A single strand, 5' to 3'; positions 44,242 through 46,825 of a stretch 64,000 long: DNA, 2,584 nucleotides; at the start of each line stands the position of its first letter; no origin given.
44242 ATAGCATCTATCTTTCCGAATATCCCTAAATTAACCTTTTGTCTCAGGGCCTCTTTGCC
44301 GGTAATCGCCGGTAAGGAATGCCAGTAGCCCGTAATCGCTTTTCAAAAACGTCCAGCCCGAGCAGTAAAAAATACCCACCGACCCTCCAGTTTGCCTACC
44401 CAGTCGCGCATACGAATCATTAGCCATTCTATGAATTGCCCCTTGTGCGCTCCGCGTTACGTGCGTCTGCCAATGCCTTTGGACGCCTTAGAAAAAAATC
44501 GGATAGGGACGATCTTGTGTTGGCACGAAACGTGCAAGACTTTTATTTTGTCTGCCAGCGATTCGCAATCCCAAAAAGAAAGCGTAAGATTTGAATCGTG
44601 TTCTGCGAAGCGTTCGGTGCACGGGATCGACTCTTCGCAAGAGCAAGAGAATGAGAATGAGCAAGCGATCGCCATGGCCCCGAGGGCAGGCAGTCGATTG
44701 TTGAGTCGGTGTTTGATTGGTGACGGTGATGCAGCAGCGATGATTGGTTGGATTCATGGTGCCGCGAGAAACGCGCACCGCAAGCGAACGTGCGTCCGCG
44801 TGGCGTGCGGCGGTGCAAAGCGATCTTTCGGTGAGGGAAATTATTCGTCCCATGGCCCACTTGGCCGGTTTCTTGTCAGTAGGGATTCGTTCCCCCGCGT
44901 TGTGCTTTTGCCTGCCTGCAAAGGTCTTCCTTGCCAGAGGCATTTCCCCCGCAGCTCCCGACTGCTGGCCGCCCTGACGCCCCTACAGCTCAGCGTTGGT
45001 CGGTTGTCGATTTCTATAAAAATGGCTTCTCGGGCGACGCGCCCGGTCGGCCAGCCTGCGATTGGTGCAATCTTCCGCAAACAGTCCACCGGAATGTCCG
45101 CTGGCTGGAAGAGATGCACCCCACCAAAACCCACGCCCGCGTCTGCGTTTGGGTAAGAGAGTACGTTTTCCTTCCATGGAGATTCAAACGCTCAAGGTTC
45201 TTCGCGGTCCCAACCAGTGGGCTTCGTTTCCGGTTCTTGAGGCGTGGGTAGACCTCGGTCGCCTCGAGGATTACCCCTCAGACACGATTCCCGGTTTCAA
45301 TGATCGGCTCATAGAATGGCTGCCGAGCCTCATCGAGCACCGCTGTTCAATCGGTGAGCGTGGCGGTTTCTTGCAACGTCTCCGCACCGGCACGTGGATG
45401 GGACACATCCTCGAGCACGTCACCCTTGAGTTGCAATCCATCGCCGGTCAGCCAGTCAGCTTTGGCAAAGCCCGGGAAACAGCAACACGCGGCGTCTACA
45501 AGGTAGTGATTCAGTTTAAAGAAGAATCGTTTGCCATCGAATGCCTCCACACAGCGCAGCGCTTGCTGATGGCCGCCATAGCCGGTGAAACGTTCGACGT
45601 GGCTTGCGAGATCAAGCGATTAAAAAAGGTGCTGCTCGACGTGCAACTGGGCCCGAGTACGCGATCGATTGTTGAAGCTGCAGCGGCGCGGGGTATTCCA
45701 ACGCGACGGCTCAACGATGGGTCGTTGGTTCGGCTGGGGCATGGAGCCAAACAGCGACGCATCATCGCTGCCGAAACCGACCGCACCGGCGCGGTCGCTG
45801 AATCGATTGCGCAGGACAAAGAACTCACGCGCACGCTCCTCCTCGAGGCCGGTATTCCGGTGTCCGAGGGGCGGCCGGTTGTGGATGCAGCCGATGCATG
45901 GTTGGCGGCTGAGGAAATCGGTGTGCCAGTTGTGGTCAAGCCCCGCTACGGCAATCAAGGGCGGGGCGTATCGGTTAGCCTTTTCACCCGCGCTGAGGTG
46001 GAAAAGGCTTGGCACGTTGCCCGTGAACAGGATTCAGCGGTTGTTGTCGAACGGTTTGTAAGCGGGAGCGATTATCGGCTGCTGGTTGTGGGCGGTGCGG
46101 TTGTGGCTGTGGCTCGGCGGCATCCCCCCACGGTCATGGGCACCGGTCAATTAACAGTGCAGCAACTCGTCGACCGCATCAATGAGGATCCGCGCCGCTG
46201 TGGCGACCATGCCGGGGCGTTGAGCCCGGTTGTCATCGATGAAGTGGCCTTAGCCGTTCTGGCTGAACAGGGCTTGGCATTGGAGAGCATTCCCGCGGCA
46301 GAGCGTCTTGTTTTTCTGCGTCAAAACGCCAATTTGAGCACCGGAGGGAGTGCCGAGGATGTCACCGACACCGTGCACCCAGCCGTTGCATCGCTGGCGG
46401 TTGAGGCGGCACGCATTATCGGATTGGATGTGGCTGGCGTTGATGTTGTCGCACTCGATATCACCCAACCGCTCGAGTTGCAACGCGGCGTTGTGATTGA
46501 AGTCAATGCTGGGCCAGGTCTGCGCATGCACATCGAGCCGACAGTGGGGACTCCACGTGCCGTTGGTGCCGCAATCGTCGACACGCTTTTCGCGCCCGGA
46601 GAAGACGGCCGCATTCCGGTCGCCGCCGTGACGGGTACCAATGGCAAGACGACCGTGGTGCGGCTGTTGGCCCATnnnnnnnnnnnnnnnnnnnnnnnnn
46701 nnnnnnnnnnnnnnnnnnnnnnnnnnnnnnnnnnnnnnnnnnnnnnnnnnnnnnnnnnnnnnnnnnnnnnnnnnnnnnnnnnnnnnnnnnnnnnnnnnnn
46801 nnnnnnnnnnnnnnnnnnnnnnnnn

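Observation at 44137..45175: About 1 kb non-coding spacer upstream of cphA with a near-consensus sigma-54 promoter and a ~630-nt leader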

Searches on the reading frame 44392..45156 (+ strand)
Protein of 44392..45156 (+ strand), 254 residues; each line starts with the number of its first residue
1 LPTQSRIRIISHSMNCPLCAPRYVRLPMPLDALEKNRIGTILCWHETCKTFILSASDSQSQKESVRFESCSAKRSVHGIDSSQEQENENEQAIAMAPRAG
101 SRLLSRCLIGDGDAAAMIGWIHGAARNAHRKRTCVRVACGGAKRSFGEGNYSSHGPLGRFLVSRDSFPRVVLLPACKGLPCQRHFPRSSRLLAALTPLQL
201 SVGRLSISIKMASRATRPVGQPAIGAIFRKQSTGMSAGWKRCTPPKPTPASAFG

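Call 9: search_protein_families(library=pfam, proteins=[window:44392-45156:+], max_evalue=0.01)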
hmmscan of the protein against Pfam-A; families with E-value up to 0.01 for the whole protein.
window:44392-45156:+ (254 aa): 0 families

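Call 33: find_homologous_proteins(query=window:44431-45153:+, max_evalue=0.001)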
Query window:44431-45153:+ (241 aa): 11 proteins with E <= 0.001 among 833 candidates.
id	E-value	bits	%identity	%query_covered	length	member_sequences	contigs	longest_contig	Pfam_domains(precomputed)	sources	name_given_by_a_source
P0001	1.2e-150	518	95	100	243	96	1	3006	-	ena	-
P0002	4.5e-50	189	51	93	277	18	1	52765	-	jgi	-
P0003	2.5e-21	95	39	90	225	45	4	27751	-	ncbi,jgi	jgi:hypothetical protein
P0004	3.0e-21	94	39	87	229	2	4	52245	-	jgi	jgi:hypothetical protein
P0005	4.6e-20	90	40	85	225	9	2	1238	-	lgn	-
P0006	5.9e-20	90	36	90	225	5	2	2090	-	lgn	-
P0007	1.4e-19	89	37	88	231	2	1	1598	-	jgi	jgi:hypothetical protein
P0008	3.8e-19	87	47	54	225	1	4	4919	-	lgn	-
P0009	5.2e-19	87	39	85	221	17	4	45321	-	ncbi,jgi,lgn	jgi:hypothetical protein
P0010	5.8e-19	87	38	87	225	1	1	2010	-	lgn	-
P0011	2.5e-18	85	39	85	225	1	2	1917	-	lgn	-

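Call 48: predict_structure(alignment_id=A3)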
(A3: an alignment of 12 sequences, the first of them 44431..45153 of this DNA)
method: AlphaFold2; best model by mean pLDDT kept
length: 241 residues; sequences in the alignment: 12
mean_pLDDT: 31.1   pTM: 0.14
mean pLDDT of the five models: 31.1, 27.9, 27.4, 27.2, 25.7
residues with pLDDT >= 90: 0; 70-90: 0; 50-70: 0; < 50: 241
segments of 3 or more residues with pLDDT < 50: 1-241
pLDDT, mean of each block of 10 residues (from residue 1): 34 34 29 24 26 26 31 33 30 31 30 31 30 33 33 30 30 31 26 31 32 32 36 41 32
secondary structure, 60 per line:
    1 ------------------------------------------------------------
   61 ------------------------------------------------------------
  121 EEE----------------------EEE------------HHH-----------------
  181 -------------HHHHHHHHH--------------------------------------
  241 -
elements in order: E121-123 E146-148 H194-202

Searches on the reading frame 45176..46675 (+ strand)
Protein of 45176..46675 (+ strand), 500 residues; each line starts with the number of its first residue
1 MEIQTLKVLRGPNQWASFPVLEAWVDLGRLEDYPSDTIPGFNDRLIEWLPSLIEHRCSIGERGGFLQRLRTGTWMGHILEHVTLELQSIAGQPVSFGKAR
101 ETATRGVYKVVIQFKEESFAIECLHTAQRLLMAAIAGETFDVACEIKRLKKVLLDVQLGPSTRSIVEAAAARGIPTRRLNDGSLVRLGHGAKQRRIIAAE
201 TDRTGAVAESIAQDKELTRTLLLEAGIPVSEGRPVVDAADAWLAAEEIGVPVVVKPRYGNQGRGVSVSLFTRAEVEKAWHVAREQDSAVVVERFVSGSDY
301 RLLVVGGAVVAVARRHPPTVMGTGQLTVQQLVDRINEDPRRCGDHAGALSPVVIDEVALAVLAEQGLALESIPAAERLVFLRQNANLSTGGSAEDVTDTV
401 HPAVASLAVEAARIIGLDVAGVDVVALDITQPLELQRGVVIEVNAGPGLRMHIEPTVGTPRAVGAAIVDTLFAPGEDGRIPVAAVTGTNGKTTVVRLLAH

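Call 72: find_related_loci(query=window:45176-46675:+, collection=genome_contigs, flank=1500)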
Query window:45176-46675:+ (500 aa) in genome_contigs; peptide patterns used: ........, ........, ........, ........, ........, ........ (x = any residue, [..] = any of these).
600 stretches matched a pattern (row limit reached: there are more); 580 encode a relative of the query (tblastn E <= 1e-3); the best 80 are kept; 80 distinct loci.
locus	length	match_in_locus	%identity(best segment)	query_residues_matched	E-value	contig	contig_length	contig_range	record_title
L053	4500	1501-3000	81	1-500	0e+0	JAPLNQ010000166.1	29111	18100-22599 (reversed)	MAG: Planctomycetia bacterium isolate LacPavin_0419_WC53_MAG_65_8 LacPavin_0419_WC53_scaffold_248215, whole genome shotg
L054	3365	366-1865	82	1-500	0e+0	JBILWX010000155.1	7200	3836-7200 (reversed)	MAG: Pirellulales bacterium isolate ME2018-09-29_3300049629_group8_bin164 Rohwer_bin1746_scaffold_9556_c1, whole genome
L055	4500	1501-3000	80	1-500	0e+0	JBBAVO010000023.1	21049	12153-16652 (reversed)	MAG: Pirellulales bacterium isolate EUL_325 ctg23-EUL_325, whole genome shotgun sequence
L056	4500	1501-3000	80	1-500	0e+0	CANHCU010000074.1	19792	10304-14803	MAG: Planctomycetaceae bacterium isolate RE-18aug17-209 genome assembly, contig: RE-18aug17-C3707, whole genome shotgun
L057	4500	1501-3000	83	1-500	0e+0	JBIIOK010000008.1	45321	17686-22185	MAG: Pirellulales bacterium isolate ME2002-10-08pf_3300042317_group1_bin15 Rohwer_bin1720_scaffold_162_c1, whole genome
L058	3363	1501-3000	81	1-500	0e+0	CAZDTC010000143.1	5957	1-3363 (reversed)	MAG TPA_asm: uncultured Candidatus Kuenenia sp. isolate SRP124364_co1_19 genome assembly, contig: NODE_16794_length_5957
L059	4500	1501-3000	80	1-500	0e+0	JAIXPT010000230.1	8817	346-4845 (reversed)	MAG: Planctomycetaceae bacterium isolate C1_MAG_00073 C1_MAG_00073_000000000228, whole genome shotgun sequence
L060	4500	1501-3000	80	1-500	0e+0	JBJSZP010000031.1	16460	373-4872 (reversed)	MAG: Planctomycetia bacterium isolate samp_4432_VAMB_873 samp_4432_552197, whole genome shotgun sequence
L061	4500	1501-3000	81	1-500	0e+0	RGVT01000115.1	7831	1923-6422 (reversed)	MAG: Planctomycetia bacterium isolate WB9_2_258 contig_100_114, whole genome shotgun sequence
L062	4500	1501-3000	80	1-500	0e+0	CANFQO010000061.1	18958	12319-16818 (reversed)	MAG: Planctomycetaceae bacterium isolate Jr-14may18-66 genome assembly, contig: Jr-14may18-C4483, whole genome shotgun s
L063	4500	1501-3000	80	1-500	0e+0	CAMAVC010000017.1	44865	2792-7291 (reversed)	MAG: Planctomicrobium piriforme isolate GE-03apr19-210 genome assembly, contig: GE-03apr19-C651, whole genome shotgun se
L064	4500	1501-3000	82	1-500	0e+0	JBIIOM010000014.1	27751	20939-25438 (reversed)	MAG: Pirellulales bacterium isolate ME2002-10-08pf_3300042317_group1_bin73 Rohwer_bin1721_scaffold_501_c1, whole genome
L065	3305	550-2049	79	1-500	0e+0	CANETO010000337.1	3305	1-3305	MAG: Planctomycetaceae bacterium isolate CE-Jul18-89 genome assembly, contig: CE-Jul18-C55519, whole genome shotgun sequ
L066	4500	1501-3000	77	1-500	0e+0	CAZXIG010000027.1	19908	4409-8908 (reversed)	MAG TPA_asm: uncultured Candidatus Kuenenia sp. isolate binchicken_co393_25 genome assembly, contig: NODE_1763_length_19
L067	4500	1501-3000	77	1-500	0e+0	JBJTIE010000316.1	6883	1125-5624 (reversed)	MAG: Planctomycetaceae bacterium isolate samp_4313_metabat2_206 samp_4313_1817644, whole genome shotgun sequence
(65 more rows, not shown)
